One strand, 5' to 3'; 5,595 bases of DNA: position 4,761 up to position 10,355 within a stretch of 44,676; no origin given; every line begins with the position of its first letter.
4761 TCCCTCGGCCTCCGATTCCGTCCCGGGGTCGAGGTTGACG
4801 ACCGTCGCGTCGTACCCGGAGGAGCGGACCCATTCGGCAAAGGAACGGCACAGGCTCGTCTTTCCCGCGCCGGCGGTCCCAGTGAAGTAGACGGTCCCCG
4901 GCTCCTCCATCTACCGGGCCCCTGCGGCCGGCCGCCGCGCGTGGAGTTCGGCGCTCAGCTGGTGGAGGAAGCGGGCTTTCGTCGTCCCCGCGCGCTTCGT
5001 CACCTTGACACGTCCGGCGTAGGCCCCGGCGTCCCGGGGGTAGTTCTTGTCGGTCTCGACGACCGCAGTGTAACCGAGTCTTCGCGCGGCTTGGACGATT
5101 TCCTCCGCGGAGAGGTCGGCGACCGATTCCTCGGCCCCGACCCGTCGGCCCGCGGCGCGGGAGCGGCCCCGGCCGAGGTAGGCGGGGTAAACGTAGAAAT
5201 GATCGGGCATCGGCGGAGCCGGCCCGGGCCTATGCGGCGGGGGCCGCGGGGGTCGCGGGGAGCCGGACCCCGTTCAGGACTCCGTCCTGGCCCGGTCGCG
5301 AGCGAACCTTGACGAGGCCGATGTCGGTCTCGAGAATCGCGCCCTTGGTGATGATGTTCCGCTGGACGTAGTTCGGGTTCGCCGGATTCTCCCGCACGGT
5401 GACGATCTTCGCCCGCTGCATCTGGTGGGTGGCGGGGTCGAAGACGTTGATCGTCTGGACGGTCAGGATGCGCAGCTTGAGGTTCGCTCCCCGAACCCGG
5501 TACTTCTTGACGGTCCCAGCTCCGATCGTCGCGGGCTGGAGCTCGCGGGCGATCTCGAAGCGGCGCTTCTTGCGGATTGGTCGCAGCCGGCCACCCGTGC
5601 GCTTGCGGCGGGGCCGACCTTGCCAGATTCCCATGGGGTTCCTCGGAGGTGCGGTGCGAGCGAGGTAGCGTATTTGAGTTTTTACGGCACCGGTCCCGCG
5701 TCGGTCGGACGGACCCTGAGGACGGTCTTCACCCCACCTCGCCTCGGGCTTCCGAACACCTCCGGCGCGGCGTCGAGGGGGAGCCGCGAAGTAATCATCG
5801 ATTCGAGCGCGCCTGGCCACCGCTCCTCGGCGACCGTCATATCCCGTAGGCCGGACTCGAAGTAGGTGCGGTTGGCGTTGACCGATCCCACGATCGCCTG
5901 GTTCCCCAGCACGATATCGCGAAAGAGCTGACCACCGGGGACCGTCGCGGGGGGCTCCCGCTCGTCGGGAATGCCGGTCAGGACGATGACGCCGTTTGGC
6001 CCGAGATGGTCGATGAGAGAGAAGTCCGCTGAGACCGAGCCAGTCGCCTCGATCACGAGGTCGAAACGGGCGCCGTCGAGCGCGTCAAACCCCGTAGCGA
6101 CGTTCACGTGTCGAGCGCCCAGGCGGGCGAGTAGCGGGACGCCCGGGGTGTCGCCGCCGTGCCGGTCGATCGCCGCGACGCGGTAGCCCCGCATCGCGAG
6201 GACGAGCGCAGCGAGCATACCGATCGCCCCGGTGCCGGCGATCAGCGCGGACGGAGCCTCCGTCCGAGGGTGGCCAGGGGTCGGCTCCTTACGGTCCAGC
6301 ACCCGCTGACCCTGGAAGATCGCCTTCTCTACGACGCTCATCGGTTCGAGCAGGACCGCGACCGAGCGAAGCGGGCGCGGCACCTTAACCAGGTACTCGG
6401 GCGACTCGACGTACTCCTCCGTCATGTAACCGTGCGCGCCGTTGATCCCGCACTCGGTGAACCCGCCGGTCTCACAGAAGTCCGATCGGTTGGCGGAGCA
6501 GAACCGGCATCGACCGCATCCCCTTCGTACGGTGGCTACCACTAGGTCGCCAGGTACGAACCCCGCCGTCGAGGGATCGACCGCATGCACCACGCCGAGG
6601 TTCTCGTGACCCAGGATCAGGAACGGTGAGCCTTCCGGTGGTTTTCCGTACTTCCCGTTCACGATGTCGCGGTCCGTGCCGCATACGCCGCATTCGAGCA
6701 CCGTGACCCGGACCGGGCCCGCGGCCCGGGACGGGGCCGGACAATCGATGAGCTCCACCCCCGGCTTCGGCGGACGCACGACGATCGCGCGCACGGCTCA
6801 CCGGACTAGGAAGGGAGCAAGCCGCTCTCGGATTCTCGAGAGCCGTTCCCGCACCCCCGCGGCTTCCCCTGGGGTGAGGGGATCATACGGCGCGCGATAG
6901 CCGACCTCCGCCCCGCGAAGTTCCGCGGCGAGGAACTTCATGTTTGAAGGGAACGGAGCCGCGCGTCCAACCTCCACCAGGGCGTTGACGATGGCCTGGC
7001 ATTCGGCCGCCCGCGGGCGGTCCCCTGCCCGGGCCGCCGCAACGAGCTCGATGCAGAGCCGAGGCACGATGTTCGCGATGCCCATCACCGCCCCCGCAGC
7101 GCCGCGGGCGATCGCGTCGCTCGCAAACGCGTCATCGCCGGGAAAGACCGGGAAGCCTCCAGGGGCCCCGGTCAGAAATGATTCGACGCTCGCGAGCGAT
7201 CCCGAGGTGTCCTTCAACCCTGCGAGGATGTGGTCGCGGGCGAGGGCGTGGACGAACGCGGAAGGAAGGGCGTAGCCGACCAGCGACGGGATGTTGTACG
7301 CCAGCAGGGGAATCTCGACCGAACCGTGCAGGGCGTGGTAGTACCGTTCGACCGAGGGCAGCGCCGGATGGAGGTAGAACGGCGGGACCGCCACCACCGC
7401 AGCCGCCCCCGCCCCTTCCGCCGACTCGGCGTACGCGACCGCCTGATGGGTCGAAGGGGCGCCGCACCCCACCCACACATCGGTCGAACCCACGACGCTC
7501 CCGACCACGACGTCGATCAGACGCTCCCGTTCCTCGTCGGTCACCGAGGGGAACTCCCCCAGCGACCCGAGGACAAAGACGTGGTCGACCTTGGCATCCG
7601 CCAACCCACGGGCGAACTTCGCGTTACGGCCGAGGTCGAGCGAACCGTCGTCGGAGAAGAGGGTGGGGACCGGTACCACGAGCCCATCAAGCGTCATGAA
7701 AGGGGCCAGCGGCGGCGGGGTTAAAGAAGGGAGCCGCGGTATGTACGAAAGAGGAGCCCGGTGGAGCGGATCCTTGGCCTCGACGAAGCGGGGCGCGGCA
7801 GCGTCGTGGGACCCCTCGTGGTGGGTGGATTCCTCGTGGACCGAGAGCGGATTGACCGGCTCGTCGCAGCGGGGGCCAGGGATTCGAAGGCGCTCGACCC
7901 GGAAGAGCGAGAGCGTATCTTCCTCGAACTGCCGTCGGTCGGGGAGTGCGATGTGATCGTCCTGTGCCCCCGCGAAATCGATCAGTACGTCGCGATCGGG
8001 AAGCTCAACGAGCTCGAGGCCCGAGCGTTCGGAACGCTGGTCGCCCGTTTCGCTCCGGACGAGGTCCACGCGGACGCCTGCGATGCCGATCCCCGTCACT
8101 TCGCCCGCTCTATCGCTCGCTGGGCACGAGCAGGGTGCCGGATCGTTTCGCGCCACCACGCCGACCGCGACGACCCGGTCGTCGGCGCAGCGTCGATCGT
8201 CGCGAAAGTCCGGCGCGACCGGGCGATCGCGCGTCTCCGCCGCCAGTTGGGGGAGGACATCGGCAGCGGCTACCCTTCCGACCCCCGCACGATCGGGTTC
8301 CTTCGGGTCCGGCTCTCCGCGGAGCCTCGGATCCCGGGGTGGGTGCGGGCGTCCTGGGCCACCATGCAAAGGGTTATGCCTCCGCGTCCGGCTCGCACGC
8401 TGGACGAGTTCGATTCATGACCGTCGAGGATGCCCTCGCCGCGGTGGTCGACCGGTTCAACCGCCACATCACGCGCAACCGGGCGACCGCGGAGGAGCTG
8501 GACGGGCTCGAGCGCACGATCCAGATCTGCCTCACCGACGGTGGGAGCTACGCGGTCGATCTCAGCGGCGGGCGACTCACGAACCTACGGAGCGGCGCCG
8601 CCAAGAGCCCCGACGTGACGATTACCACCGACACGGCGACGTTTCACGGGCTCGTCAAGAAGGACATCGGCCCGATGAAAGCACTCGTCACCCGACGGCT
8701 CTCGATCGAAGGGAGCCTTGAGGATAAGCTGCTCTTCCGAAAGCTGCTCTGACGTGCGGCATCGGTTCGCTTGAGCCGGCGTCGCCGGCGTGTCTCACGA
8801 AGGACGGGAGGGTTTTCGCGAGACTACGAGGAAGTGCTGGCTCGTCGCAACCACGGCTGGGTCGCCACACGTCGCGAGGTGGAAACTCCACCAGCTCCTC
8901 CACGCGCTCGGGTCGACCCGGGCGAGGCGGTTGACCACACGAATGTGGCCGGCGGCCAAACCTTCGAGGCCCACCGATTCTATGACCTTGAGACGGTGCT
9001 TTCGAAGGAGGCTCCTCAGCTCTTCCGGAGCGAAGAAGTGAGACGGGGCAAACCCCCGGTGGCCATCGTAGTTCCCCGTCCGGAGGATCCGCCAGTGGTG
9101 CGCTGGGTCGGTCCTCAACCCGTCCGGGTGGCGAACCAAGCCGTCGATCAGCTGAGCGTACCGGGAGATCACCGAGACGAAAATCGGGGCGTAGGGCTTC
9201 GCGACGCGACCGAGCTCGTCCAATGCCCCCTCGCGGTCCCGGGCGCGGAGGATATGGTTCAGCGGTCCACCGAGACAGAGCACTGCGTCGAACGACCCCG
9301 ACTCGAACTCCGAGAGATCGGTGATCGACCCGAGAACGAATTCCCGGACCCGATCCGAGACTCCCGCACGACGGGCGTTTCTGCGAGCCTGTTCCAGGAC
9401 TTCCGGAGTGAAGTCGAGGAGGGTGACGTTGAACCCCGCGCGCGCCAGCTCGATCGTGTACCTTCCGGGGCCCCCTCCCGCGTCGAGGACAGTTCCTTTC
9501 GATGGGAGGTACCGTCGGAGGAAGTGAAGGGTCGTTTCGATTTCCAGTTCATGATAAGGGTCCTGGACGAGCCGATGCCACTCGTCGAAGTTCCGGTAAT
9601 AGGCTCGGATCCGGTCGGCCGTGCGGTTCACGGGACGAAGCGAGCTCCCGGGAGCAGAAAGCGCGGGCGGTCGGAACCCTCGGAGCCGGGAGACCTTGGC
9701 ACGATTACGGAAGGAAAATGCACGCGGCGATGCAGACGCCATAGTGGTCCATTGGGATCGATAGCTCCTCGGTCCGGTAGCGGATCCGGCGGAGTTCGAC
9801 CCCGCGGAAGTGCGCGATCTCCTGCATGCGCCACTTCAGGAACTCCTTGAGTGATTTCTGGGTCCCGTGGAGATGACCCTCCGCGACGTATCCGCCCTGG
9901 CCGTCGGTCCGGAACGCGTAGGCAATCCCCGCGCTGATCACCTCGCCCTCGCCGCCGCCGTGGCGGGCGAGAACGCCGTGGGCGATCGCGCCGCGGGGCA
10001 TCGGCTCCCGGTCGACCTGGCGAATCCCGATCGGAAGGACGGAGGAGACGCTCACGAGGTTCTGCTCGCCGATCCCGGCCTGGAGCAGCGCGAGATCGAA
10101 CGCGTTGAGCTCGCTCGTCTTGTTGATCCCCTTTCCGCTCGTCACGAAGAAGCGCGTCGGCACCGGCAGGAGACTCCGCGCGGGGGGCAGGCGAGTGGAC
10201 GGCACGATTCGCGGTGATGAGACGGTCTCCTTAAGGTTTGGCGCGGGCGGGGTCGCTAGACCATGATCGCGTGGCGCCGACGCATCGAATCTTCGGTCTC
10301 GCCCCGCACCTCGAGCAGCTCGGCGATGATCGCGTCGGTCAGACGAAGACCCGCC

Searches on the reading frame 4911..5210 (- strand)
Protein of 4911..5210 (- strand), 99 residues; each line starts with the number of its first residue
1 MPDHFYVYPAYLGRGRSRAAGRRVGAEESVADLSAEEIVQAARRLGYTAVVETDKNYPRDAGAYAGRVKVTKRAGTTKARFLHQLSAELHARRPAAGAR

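Call 34: search_protein_families(library=pfam, proteins=[window:4911-5210:-], max_evalue=0.001)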
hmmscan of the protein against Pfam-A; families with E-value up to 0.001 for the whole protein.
window:4911-5210:- (99 aa): 1 family
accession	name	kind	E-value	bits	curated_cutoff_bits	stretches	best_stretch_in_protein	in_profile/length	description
PF01922.23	SRP19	-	1.5e-18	67.8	25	1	7-78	2-81/95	SRP19 protein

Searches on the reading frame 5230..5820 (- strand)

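Call 34: search_protein_families(library=pfam, proteins=[window:5230-5820:-], max_evalue=0.001)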
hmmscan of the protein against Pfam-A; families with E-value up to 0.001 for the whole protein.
window:5230-5820:- (196 aa): 1 family
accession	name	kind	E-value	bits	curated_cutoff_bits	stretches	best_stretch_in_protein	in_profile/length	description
PF01201.27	Ribosomal_S8e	-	1.1e-35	123.3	30.2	1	66-185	1-131/133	Ribosomal protein S8e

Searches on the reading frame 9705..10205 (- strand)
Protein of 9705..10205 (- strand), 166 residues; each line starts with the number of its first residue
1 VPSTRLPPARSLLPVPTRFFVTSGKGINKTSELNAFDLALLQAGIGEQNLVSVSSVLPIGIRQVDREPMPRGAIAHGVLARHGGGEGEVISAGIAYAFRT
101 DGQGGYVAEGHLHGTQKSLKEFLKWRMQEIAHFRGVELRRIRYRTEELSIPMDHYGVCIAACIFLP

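Call 34: search_protein_families(library=pfam, proteins=[window:9705-10205:-], max_evalue=0.001)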
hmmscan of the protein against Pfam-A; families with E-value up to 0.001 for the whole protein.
window:9705-10205:- (166 aa): 1 family
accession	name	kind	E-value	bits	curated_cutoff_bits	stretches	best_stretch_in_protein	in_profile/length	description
PF01862.21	PvlArgDC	-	6.5e-35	120.9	22.7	1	15-164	1-160/161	Pyruvoyl-dependent arginine decarboxylase (PvlArgDC)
